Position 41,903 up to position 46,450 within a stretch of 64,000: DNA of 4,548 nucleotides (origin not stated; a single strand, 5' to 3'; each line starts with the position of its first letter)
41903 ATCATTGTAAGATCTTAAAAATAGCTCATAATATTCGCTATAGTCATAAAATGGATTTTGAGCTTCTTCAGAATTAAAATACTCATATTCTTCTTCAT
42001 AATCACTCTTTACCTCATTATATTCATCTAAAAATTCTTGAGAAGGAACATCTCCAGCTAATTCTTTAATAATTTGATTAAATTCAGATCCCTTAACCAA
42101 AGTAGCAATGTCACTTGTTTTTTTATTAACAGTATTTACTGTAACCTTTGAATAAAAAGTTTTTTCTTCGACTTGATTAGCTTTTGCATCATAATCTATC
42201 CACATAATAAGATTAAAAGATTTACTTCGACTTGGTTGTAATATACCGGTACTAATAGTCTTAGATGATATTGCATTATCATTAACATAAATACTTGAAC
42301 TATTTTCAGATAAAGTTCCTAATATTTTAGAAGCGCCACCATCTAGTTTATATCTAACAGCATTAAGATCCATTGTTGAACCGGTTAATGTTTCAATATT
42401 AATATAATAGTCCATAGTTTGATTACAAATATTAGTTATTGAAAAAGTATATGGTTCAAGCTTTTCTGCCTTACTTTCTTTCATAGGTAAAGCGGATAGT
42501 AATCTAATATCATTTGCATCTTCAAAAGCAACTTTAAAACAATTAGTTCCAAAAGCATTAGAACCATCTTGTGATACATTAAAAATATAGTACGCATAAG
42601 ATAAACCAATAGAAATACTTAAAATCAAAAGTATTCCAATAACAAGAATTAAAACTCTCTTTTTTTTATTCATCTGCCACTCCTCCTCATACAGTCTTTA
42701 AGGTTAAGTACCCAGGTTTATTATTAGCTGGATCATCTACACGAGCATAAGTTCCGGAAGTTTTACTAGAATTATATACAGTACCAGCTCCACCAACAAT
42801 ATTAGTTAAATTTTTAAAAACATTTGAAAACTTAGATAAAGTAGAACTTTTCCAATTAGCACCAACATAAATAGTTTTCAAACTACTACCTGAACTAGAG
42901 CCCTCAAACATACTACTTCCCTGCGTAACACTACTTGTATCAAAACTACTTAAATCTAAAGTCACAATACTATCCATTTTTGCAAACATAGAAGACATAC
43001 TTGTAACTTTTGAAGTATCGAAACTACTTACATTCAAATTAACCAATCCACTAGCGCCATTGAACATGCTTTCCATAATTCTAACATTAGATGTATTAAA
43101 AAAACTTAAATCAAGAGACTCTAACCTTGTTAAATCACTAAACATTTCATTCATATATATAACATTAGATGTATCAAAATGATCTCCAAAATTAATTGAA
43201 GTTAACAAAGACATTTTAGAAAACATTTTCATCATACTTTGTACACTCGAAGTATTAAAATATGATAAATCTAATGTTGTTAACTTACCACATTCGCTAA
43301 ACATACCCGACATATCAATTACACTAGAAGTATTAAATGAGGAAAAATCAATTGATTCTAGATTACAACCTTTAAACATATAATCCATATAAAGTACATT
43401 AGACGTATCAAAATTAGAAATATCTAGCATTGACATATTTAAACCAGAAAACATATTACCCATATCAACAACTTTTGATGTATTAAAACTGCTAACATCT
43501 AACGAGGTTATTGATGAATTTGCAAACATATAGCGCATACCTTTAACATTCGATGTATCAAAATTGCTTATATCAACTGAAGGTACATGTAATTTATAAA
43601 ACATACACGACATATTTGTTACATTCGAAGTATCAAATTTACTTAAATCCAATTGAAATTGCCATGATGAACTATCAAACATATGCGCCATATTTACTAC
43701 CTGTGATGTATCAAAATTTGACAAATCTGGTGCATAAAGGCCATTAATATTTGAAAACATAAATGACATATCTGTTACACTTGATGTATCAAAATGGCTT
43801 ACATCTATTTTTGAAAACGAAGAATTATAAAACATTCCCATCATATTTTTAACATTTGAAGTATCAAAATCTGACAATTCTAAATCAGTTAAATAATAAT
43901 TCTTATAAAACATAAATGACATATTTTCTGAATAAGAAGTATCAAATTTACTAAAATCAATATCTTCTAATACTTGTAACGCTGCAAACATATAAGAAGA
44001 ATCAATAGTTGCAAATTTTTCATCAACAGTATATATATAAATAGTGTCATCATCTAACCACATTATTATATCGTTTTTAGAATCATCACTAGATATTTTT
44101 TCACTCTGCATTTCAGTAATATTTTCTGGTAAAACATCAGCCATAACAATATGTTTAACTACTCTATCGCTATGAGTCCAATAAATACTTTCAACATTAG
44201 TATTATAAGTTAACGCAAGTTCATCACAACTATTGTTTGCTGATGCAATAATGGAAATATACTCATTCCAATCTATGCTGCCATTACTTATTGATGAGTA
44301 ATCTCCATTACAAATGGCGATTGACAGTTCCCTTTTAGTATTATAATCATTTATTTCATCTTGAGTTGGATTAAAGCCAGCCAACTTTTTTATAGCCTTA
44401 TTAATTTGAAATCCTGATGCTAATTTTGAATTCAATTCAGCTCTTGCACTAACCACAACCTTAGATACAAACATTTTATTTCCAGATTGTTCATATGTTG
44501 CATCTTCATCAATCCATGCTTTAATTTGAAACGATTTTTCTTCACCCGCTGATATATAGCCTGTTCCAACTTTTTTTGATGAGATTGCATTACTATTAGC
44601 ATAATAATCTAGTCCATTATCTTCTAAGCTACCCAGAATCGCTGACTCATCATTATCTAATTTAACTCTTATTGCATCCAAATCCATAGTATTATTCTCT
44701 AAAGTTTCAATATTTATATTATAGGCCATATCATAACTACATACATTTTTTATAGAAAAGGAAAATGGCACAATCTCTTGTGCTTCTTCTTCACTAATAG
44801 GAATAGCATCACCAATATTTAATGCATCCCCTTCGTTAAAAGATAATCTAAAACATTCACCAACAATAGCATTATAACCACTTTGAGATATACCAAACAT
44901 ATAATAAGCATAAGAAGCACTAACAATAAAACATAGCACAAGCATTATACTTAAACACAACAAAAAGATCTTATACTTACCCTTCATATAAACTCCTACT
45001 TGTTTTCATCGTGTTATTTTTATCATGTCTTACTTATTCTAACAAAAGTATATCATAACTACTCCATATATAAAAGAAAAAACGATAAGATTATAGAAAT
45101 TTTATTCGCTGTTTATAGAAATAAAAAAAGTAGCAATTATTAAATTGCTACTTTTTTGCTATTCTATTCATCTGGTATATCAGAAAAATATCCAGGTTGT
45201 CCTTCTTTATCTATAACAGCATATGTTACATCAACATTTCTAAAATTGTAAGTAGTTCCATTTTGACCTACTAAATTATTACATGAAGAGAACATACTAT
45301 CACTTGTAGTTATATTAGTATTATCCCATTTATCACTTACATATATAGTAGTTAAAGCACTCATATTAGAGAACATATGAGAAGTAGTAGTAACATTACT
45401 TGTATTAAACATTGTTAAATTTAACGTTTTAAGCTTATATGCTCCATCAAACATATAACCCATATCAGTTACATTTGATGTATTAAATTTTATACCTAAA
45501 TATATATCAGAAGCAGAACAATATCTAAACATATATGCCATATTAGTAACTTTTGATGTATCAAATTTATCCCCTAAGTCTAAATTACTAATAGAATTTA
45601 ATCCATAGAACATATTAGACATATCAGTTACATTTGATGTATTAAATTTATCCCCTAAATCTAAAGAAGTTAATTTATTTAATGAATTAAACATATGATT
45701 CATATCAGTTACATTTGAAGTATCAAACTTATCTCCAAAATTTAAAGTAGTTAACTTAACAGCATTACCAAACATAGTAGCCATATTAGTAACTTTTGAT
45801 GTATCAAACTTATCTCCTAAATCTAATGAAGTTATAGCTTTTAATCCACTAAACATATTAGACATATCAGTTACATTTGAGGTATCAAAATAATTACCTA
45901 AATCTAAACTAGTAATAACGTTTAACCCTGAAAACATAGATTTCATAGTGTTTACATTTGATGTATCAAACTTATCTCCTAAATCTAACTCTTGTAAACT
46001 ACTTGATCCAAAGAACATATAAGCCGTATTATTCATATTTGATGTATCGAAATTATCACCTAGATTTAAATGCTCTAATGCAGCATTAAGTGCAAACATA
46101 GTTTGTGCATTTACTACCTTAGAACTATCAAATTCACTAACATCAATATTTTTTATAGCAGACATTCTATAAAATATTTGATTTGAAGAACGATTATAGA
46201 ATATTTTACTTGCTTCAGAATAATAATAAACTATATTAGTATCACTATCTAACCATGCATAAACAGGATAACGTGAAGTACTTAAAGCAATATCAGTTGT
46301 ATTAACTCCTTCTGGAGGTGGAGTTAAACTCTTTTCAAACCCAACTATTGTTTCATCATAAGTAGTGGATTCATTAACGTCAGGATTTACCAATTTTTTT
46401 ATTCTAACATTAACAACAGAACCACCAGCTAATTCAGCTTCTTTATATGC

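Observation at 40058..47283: Three DUF285 repeat-protein genes in tandem, directly upstream of tRNA-Arg(UCU)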

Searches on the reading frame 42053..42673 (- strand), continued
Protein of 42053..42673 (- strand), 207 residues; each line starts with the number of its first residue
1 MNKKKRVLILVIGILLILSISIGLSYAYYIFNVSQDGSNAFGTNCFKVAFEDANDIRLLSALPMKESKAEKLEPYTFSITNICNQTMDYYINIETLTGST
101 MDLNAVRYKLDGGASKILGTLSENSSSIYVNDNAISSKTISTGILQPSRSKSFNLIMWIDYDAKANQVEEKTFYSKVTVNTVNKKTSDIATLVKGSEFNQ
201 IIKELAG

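Call 94: search_protein_families(library=ncbifam, alignment_id=A6, max_evalue=1)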
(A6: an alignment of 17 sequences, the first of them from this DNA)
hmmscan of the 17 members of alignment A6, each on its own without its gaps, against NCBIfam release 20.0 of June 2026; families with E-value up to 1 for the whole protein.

A. member 1, seq(190 aa): 1 family
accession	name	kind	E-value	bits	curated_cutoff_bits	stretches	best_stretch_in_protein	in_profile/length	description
NF005090.0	PRK06522.2-1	equivalog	0.032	13.5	496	1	19-90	10-75/296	2-dehydropantoate 2-reductase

B. families by the number of members that match (of 17 scanned): 20 families
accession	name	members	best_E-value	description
NF004285.1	PRK05696.1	3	0.017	flagellar basal body-associated protein FliL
NF005435.1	PRK07021.1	2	0.04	flagellar basal body-associated protein FliL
TIGR04526.1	predic_Ig_block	1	0.0015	putative immunoglobulin-blocking virulence protein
NF047849.1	Lsa33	1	0.0018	surface adhesin Lsa33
NF035941.1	GBS_alph_likeN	1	0.002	alpha-like surface protein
NF033386.1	blaARL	1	0.0023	ARL family class A beta-lactamase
NF033675.1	NTTRR-F1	1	0.0093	NTTRR-F1 domain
NF004224.0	PRK05671.1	1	0.014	aspartate-semialdehyde dehydrogenase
NF004546.0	PRK05888.3-3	1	0.026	NADH-quinone oxidoreductase subunit NuoI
NF000168.2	ABCF_Msr_all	1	0.027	Msr family ABC-F type ribosomal protection protein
NF005090.0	PRK06522.2-1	1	0.032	2-dehydropantoate 2-reductase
NF045783.1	Nigrythrn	1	0.051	nigerythrin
NF041635.1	STM3941_fam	1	0.056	STM3941 family protein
TIGR04484.1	thiosulf_SoxA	1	0.063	sulfur oxidation c-type cytochrome SoxA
NF051471.1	cytcCgr1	1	0.09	cytochrome c-type protein Cgr1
TIGR04088.1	cognate_SipW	1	0.15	SipW-dependent-type signal peptide-containing protein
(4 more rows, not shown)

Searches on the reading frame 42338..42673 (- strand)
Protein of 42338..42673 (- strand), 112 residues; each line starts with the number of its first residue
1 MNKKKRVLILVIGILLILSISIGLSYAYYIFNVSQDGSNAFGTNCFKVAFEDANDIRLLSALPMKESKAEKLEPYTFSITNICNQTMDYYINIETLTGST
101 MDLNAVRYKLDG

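Call 40: find_related_loci(query=A3, collection=genome_contigs, flank=6000)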
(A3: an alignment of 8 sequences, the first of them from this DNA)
Query A3 (112 aa) in genome_contigs; peptide patterns used: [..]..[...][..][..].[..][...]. (x = any residue, [..] = any of these).
17 stretches matched a pattern; 2 encode a relative of the query (tblastn E <= 1e-3); 2 distinct loci.
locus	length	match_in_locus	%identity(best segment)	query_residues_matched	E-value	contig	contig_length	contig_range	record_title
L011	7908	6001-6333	50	1-111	3e-37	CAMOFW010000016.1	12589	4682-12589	MAG: uncultured Tenericutes bacterium isolate SRR873603_bin.70_metaWRAP_v1.3_MAG genome assembly, contig: NODE_13947_len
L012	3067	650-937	41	17-112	1e-25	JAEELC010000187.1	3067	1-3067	MAG: Acholeplasmatales bacterium isolate Tb.RUG.207 k141_12074015_flag=1_multi=35.0000_len=3067, whole genome shotgun se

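Call 85: find_related_loci(query=A3, collection=viral_contigs, flank=5000)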
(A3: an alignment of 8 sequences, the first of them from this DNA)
Query A3 (112 aa) in viral_contigs; peptide patterns used: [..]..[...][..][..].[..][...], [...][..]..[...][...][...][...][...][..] (x = any residue, [..] = any of these).
25 stretches matched a pattern, but none encodes a relative of the query by tblastn (E <= 1e-3).

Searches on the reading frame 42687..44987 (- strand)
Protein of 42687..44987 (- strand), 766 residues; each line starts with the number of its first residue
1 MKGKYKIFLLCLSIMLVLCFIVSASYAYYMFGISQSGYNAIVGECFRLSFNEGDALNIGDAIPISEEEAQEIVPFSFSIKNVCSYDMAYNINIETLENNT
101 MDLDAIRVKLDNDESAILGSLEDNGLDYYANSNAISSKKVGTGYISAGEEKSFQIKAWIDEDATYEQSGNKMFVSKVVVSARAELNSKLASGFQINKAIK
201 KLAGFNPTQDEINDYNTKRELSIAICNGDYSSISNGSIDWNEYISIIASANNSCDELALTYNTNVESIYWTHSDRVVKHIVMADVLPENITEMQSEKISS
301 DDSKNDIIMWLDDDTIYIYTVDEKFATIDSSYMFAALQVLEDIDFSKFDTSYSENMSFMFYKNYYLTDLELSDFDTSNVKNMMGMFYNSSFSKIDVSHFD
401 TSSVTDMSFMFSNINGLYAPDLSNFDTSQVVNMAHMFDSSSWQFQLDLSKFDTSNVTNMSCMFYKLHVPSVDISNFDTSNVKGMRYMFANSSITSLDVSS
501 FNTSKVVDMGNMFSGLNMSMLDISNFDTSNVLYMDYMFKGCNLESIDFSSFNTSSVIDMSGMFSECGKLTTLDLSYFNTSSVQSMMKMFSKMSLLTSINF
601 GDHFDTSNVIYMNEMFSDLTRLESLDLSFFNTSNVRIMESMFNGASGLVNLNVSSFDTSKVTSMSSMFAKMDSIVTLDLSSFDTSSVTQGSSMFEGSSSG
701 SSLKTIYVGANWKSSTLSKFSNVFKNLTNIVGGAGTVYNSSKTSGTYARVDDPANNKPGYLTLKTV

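Call 4: search_protein_families(library=pfam, proteins=[window:42687-44987:-], max_evalue=0.01)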
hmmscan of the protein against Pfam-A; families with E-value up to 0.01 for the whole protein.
window:42687-44987:- (766 aa): 1 family
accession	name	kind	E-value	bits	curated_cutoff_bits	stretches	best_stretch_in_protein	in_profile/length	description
PF03382.20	DUF285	-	8.7e-84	277.6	25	5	420-516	15-110/120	Mycoplasma protein of unknown function, DUF285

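Call 5: search_protein_families(library=ncbifam, proteins=[window:42687-44987:-], max_evalue=0.01)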
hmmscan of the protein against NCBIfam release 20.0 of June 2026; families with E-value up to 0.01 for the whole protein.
window:42687-44987:- (766 aa): 2 families
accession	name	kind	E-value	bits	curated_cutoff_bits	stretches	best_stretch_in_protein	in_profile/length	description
TIGR02167.2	Liste_lipo_26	repeat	4.3e-80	262.6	30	13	641-666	1-26/26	PARCEL repeat-containing surface protein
NF045896.1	Mbov_0838_LP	exception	1.6e-32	113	500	4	597-700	260-360/433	Mbov_0838 family PARCEL repeat surface lipoprotein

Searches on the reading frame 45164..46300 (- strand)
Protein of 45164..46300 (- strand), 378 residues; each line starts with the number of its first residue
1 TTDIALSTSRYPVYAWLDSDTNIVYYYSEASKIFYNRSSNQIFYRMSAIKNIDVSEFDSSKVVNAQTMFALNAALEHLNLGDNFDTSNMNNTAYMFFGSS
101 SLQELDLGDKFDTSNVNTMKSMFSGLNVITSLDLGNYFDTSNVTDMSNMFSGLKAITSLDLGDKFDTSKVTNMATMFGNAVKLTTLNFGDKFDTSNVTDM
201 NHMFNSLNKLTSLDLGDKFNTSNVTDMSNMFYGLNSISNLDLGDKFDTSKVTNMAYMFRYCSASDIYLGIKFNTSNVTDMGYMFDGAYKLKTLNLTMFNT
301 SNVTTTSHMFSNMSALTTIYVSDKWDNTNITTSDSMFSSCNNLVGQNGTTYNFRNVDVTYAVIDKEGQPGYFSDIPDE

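Call 53: search_solved_structures(query=window:45164-46300:-, max_evalue=0.01)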
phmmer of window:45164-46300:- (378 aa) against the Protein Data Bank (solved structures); distinct sequences matched with E-value up to 0.01: 0.
